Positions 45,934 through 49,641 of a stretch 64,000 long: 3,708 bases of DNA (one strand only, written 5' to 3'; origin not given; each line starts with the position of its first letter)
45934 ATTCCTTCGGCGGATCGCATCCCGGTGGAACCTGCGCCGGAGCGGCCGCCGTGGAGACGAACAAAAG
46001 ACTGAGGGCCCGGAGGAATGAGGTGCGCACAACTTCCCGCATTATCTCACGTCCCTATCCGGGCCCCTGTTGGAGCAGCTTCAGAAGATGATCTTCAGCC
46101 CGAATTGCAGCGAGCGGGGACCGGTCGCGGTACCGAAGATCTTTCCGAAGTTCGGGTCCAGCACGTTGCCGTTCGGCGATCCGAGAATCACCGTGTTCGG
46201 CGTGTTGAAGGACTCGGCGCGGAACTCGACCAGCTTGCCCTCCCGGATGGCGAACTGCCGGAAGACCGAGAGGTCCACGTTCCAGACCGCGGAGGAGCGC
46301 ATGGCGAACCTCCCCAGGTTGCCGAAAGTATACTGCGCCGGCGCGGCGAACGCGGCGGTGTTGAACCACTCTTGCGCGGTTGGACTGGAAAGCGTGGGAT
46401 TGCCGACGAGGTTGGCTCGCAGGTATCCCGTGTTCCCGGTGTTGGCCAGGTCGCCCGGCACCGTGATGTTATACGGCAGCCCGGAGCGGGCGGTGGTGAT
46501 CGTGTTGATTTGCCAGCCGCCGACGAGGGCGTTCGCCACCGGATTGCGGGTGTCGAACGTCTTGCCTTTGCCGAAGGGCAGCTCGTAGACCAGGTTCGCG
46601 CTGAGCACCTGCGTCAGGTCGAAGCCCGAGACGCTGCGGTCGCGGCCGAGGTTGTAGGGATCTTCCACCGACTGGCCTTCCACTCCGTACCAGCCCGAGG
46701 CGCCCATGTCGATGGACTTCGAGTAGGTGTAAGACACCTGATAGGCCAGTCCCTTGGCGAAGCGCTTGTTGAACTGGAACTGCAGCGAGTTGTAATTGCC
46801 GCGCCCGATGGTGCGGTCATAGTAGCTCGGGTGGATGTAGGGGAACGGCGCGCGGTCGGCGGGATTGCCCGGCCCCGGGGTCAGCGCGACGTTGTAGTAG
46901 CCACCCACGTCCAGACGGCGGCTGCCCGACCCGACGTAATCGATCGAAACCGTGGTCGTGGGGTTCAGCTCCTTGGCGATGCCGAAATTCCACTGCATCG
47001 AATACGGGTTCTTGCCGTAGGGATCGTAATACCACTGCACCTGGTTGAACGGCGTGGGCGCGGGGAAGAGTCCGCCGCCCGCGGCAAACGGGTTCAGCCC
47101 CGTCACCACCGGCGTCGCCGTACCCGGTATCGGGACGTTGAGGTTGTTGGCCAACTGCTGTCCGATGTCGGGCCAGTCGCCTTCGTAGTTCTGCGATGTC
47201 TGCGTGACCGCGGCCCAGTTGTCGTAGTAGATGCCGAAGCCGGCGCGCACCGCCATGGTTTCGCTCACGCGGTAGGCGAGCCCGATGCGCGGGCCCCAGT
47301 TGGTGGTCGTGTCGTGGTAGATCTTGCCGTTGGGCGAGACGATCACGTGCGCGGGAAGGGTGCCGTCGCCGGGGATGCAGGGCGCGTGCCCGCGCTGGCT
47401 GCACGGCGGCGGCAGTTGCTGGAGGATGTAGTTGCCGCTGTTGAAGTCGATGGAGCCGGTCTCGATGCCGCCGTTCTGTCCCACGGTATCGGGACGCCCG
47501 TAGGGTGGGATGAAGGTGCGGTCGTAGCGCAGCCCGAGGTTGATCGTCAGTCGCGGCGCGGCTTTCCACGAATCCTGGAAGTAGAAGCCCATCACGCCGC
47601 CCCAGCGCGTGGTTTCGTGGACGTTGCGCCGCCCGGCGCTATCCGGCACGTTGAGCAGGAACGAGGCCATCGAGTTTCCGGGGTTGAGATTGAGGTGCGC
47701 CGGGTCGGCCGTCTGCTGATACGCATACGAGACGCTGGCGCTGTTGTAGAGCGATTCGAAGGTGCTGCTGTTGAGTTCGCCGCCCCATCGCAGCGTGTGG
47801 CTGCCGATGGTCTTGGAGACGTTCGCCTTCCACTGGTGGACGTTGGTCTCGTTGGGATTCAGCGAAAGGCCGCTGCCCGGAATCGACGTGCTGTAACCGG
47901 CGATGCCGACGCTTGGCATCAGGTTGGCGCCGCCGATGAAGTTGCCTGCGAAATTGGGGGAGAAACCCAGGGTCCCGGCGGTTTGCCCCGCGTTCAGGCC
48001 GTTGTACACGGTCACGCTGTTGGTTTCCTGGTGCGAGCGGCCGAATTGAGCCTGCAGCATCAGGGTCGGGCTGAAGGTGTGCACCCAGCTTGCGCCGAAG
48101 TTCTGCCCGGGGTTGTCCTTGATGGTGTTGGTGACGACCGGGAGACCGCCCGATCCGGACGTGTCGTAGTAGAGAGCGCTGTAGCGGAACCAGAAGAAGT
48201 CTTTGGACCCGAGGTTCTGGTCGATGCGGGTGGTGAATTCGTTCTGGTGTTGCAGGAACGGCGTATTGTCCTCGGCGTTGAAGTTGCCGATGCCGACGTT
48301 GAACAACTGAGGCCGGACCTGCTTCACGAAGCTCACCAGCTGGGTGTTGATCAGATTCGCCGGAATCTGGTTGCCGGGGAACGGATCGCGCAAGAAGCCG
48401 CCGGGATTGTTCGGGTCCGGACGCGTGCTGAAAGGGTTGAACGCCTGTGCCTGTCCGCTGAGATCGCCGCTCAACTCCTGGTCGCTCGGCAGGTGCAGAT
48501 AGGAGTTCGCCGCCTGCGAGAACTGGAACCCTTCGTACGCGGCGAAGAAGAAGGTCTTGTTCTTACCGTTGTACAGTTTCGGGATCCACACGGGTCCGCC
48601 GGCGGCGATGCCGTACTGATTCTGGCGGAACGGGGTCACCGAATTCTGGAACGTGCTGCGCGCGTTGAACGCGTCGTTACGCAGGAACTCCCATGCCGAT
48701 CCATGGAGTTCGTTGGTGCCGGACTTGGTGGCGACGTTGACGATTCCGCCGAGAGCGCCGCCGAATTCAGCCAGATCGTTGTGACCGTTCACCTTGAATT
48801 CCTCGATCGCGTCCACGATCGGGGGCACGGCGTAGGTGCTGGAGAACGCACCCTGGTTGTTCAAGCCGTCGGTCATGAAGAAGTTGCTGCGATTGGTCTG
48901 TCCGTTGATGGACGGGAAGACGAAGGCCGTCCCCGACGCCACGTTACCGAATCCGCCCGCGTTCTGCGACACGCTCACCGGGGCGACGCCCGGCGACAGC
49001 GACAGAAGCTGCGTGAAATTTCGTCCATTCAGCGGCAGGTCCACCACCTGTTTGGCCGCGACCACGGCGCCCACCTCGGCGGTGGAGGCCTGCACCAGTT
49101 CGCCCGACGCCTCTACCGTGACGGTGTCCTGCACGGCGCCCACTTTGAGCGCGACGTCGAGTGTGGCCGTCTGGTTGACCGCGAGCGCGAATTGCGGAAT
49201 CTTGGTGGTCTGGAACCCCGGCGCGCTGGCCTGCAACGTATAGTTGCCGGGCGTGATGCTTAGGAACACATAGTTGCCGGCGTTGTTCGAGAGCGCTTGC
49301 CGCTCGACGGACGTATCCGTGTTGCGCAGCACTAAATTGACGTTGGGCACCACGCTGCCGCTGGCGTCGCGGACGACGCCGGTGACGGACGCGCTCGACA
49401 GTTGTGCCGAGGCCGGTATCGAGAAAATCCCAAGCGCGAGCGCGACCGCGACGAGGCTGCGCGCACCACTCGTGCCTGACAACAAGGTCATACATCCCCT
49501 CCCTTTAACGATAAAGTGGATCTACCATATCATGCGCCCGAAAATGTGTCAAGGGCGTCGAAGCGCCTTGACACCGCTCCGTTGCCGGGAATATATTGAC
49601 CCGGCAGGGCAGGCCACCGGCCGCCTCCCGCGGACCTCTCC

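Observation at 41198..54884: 13.7-kb super-locus: seleno-peroxiredoxin, three-fold reiterated FG-GAP/ASPIC-UnbV theme, TonB-dependent receptor, giant TPR protein and two multiheme cytochromes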

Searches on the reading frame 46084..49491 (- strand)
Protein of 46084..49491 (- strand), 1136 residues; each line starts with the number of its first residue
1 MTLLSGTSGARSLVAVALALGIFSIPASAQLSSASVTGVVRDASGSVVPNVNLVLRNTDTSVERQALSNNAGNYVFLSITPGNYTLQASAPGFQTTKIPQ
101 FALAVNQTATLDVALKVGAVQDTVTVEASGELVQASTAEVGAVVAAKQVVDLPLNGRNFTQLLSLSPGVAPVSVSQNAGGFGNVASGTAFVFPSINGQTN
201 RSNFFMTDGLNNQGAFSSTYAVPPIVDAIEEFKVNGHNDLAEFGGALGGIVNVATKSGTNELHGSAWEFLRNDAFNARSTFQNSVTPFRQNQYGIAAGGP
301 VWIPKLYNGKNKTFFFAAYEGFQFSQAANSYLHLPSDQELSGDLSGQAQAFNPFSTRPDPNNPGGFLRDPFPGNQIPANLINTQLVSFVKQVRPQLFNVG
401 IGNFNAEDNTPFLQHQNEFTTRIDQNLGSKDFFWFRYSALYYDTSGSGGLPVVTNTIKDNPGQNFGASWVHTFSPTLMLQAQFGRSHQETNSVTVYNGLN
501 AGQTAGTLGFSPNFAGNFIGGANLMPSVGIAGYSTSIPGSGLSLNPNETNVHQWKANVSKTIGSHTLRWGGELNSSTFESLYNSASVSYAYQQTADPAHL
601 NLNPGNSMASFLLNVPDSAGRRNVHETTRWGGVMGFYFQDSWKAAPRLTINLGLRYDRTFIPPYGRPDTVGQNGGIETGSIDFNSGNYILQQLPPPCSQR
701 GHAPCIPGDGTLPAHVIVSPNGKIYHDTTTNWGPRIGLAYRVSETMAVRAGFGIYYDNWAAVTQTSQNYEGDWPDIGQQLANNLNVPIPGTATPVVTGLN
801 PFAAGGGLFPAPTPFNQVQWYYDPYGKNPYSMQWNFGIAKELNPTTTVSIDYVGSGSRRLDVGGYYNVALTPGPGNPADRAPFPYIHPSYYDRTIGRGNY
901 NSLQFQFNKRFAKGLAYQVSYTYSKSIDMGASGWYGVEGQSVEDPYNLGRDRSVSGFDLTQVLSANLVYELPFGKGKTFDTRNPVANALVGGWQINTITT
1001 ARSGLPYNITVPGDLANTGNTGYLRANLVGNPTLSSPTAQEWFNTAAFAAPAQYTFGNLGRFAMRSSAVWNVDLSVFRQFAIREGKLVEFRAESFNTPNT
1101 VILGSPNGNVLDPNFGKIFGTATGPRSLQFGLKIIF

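Call 7: search_protein_families(library=pfam, proteins=[window:46084-49491:-], max_evalue=0.01)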
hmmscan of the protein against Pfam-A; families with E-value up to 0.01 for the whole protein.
window:46084-49491:- (1136 aa): 5 families
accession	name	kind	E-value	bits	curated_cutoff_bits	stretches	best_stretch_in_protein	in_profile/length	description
PF25183.1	OMP_b-brl_4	-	4.6e-205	684.1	30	1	254-1129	1-838/838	Outer membrane beta barrel domain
PF13620.12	CarboxypepD_reg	-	1.5e-20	73.7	32.3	1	35-116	1-82/82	Carboxypeptidase regulatory-like domain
PF00593.30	TonB_dep_Rec_b-barrel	-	9.6e-08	32.7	27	1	422-757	9-242/436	TonB dependent receptor-like, beta-barrel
PF13715.12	CarbopepD_reg_2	-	3.5e-06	27.4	32.2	1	36-99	1-61/88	CarboxypepD_reg-like domain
PF17210.9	SdrD_B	-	0.00048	20.7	29.7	1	41-96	17-73/112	SdrD B-like domain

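Call 9: search_protein_families(library=ncbifam, proteins=[window:46084-49491:-], max_evalue=0.001)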
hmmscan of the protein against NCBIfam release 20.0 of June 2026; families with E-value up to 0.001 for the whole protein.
window:46084-49491:- (1136 aa): 1 family
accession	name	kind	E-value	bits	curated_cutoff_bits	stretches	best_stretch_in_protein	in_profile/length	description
TIGR01786.1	TonB-hemlactrns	subfamily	0.00022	19.7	323.75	0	599-748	383-454/719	TonB-dependent hemoglobin/transferrin/lactoferrin family receptor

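Call 50: search_solved_structures(query=window:46084-49491:-, max_evalue=1, show_alignments=2)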
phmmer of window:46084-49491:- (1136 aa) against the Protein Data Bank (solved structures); distinct sequences matched with E-value up to 1: 1.
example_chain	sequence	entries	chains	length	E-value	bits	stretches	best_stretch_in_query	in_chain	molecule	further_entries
3mn8_A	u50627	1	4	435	0.027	15.5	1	34-117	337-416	LP15968p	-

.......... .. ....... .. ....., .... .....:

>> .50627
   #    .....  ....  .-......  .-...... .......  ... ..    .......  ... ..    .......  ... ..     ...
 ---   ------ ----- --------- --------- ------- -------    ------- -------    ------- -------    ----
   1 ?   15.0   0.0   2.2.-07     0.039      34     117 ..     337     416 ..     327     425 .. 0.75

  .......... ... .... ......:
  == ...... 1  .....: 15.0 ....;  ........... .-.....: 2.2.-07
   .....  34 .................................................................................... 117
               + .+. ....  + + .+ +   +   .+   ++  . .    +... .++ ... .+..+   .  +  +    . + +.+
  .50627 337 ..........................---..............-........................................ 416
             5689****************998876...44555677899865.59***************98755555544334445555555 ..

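Call 63: find_homologous_proteins(query=window:46084-49491:-, max_evalue=1e-50)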
Query window:46084-49491:- (1136 aa): 6632 proteins with E <= 1e-50 among 8000 candidates; the best 120 are listed.
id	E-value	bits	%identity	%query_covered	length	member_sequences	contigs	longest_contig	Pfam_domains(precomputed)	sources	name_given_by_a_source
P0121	0.0e+0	2381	90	100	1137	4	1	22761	PF25183.2,PF13620.13,PF00593.31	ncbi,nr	ncbi:MAG: TonB-dependent receptor [Acidobacteria bacterium]|nr:TonB-dependent receptor [Acidobacteri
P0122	0.0e+0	2236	84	100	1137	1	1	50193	PF25183.2,PF13620.13,PF00593.31,PF22904.4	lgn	-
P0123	0.0e+0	2231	84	99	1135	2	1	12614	PF25183.2,PF13620.13,PF00593.31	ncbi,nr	ncbi:MAG TPA: carboxypeptidase-like regulatory domain-containing protein [Bryobacterales bacterium]|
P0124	0.0e+0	2047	78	99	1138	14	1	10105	PF25183.2,PF13620.13,PF00593.31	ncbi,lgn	-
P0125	0.0e+0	2039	77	99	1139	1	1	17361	PF13715.13,PF25183.2,PF13620.13,PF00593.31,PF22904.4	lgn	-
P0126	0.0e+0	2032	77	99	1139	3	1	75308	PF13715.13,PF25183.2,PF13620.13,PF00593.31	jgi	jgi:outer membrane receptor protein involved in Fe transport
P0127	0.0e+0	2028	77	100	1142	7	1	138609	PF25183.2,PF13620.13,PF22904.4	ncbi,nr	ncbi:MAG: TonB-dependent receptor [Bryobacterales bacterium]|nr:TonB-dependent receptor [Bryobactera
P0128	0.0e+0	2015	76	99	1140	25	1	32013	PF25183.2,PF13620.13,PF00593.31,PF22904.4,PF17210.10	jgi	jgi:hypothetical protein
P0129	0.0e+0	2008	77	97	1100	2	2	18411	PF25183.2,PF13620.13,PF00593.31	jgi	jgi:outer membrane receptor protein involved in Fe transport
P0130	0.0e+0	2008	76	99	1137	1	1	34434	PF25183.2,PF13620.13,PF00593.31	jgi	jgi:outer membrane receptor protein involved in Fe transport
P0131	0.0e+0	2006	76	99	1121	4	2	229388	PF13715.13,PF25183.2,PF13620.13,PF00593.31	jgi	jgi:hypothetical protein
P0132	0.0e+0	2005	77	98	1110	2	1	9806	PF25183.2,PF13620.13,PF00593.31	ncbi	-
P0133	0.0e+0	2003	76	99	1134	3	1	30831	PF25183.2,PF13620.13,PF00593.31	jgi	jgi:outer membrane receptor protein involved in Fe transport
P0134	0.0e+0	2003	76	99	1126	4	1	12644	PF13715.13,PF25183.2,PF13620.13,PF00593.31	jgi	jgi:hypothetical protein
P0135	0.0e+0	1999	75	99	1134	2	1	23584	PF25183.2,PF13620.13,PF00593.31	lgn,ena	-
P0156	0.0e+0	1911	72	99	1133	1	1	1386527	PF13715.13,PF25183.2,PF13620.13,PF00593.31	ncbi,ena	-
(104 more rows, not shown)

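Call 66: find_encoding_contigs(protein=P0156, flank=10000, max_places=2)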
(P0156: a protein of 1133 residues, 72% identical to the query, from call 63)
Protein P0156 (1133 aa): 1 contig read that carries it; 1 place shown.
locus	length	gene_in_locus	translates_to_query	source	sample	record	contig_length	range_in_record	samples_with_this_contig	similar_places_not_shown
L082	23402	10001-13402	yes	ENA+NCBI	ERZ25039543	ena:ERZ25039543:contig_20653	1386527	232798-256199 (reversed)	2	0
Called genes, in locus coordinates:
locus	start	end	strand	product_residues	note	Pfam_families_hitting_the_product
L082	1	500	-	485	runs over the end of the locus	PF07394:DUF1501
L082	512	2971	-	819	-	PF07583:PSCyt2, PF13385:Laminin_G_3, PF07587:PSD1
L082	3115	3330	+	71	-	-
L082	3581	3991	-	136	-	PF01120:Alpha_L_fucos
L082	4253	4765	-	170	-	PF01120:Alpha_L_fucos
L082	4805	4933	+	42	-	-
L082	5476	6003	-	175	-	PF06379:RhaT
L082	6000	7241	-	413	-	PF13378:MR_MLE_C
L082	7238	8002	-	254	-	PF00106:adh_short, PF08659:KR, PF13561:adh_short_C2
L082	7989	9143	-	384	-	PF01547:SBP_bac_1, PF13416:SBP_bac_8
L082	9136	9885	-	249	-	PF00392:GntR, PF07729:FCD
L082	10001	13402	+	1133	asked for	PF13620:CarboxypepD_reg, PF13715:CarbopepD_reg_2 (weak), PF25183:OMP_b-brl_4, PF00593:TonB_dep_Rec_b-barrel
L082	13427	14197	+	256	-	-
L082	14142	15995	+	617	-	-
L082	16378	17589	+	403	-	PF01839:FG-GAP (faint), PF12256:TcdB_toxin_midN (faint), PF13517:FG-GAP_3 (weak), PF16743:PliI (faint), PF21348:RGL11_C (faint), PF00404:Dockerin_1 (faint), PF14783:BBS2_Mid (faint), PF13517:FG-GAP_3, +1 more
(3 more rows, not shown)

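Call 75: predict_structure(alignment_id=A4)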
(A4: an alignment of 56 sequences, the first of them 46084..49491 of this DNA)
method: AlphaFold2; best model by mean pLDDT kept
length: 1136 residues; sequences in the alignment: 56
mean_pLDDT: 67.8   pTM: 0.63
mean pLDDT of the five models: 67.8, 67.7, 67.0, 65.3, 60.2
residues with pLDDT >= 90: 35; 70-90: 636; 50-70: 245; < 50: 220
segments of 3 or more residues with pLDDT < 50: 1-8, 25-32, 118-182, 188-209, 211-259, 277-281, 759-766, 862-875, 931-945, 951-954, 1013-1024, 1052-1057
pLDDT, mean of each block of 10 residues (from residue 1): 45 69 50 73 77 84 76 78 86 79 77 67 23 24 27 32 41 41 51 33 38 43 34 27 28 40 74 56 62 76 55 75 77 89 86 80 74 90 89 83 80 83 75 80 85 85 82 77 83 86 85 81 88 87 83 81 80 80 88 63 77 87 81 82 75 80 78 74 79 78 68 84 76 75 72 63 49 67 67 80 64 63 57 73 74 65 45 45 61 57 75 72 64 47 50 52 77 78 78 77 69 45 53 70 68 49 66 77 77 69 70 72 69 78
secondary structure, 60 per line:
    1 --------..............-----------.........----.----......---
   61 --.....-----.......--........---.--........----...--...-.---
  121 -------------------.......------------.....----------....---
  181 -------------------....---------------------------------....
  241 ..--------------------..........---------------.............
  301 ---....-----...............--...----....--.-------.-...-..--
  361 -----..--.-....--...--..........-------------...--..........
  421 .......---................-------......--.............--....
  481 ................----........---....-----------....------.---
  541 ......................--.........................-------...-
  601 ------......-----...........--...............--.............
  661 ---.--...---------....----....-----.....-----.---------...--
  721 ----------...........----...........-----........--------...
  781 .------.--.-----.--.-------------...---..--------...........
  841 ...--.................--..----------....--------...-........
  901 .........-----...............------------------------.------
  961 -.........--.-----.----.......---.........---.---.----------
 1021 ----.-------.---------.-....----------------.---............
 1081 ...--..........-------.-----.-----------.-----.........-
elements in order (helices of 4 or more, strands of 3 or more residues): H9-22 E34-42 E52-57 E63-67 E73-79 E82-89 E96-103 E108-110 E113-115 H140-146 H159-163 H174-177 H200-203 H237-242 E263-272 E288-300 H304-307 E313-327 E330-332 H337-340 H383-392 E406-408 E411-427 E431-446 E454-459 E462-474 E477-496 H501-508 H512-515 E527-530 E541-562 E565-589 H607-612 E618-628 E631-645 E648-660 E679-682 E687-690 H697-700 E716-718 E731-741 E746-756 H762-769 E778-781 E830-843 E846-862 H877-880 E889-891 E893-909 E915-929 E962-970 H984-990 E994-1002 H1045-1048 E1069-1083 E1086-1095 E1127-1135

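Call 77: fold_search(model_id=the predicted structure, library=pdb)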
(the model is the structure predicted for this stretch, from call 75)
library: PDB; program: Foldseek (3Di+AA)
matches with E <= 10: 912; with E <= 0.001: 284
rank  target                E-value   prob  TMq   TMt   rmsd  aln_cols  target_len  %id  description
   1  4zgv_A                5.1e-21  1.00  0.39  0.52   9.6       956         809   11  The Crystal Structure of the Ferredoxin Receptor FusA from Pectobacterium atrosepticum SCRI1043 (released 2016-08-31)
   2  6ofr                  5.2e-19  1.00  0.40  0.58   7.1       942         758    9  The crystal structure of the outer membrane transporter YddB from Escherichia coli (released 2019-10-02)
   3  9c4o                  9.2e-19  1.00  0.34  0.55  10.0       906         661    8  Cryo-EM structure of PqqU with ligand PQQ (released 2024-06-19)
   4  9nn6_A                1.5e-18  1.00  0.34  0.58   9.5       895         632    9  E. coli Cir in Complex with the RBD of Microcin V (released 2025-09-24)
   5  6v81                  6.9e-18  1.00  0.35  0.58   9.4       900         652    9  The crystal structure of the outer-membrane transporter YncD (released 2020-05-06)
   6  8the_A                8.0e-18  1.00  0.36  0.56   9.3       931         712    9  Cryo-EM structure of Pseudomonas aeruginosa TonB-dependent transporter PhuR in complex with synthetic antibody and hem (released 2024-01-31)
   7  6h7v_A                9.9e-18  1.00  0.33  0.53  10.8       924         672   10  Crystal structure of BauA, the Ferric preacinetobactin receptor from Acinetobacter baumannii (released 2018-10-10)
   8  6r1f                  3.4e-17  1.00  0.36  0.55  10.4       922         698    8  Crystal structure of the ferric enterobactin receptor mutant R480A from Pseudomonas aeruginosa (PfeA) in complex with en (released 2019-04-10)
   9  6bpm_A                3.8e-17  1.00  0.35  0.54  11.3       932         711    8  The crystal structure of the Ferric-Catecholate import receptor Fiu from K12 E. coli: Closed form (C21) (released 2018-11-28)
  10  6h7v_B                7.4e-17  1.00  0.33  0.53  10.6       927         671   10  Crystal structure of BauA, the Ferric preacinetobactin receptor from Acinetobacter baumannii (released 2018-10-10)
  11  1xkw                  7.8e-17  1.00  0.33  0.55  10.4       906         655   10  Pyochelin outer membrane receptor FptA from Pseudomonas aeruginosa (released 2005-10-04)
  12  5nc3                  8.2e-17  1.00  0.36  0.56  10.1       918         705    9  Crystal structure of the ferric enterobactin receptor (PfeA) from Pseudomonas aeruginosa in complex with the tris-catech (released 2018-03-21)
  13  6h7f_A                1.4e-16  1.00  0.33  0.53  11.2       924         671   10  Crystal structure of BauA, the Ferric preacinetobactin receptor from Acinetobacter baumannii in complex with Fe3+-Prea (released 2018-10-10)
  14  6z8q_B                1.6e-16  1.00  0.34  0.58  11.1       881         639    7  Copper transporter OprC (released 2021-06-09)
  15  8s34_A                1.6e-16  1.00  0.33  0.53  11.8       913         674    9  Ferric-mycobactin receptor (FemA) in complex with aeruginic acid (released 2025-02-26)
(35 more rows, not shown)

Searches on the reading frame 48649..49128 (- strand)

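Call 48: search_protein_families(library=pfam, proteins=[window:48649-49128:-], max_evalue=10)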
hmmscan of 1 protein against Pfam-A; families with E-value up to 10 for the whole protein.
seq(160 aa): 1 family
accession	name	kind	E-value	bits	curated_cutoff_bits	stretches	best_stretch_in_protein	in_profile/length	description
PF25183.1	OMP_b-brl_4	-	1.5e-10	40.6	30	1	133-160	1-28/838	Outer membrane beta barrel domain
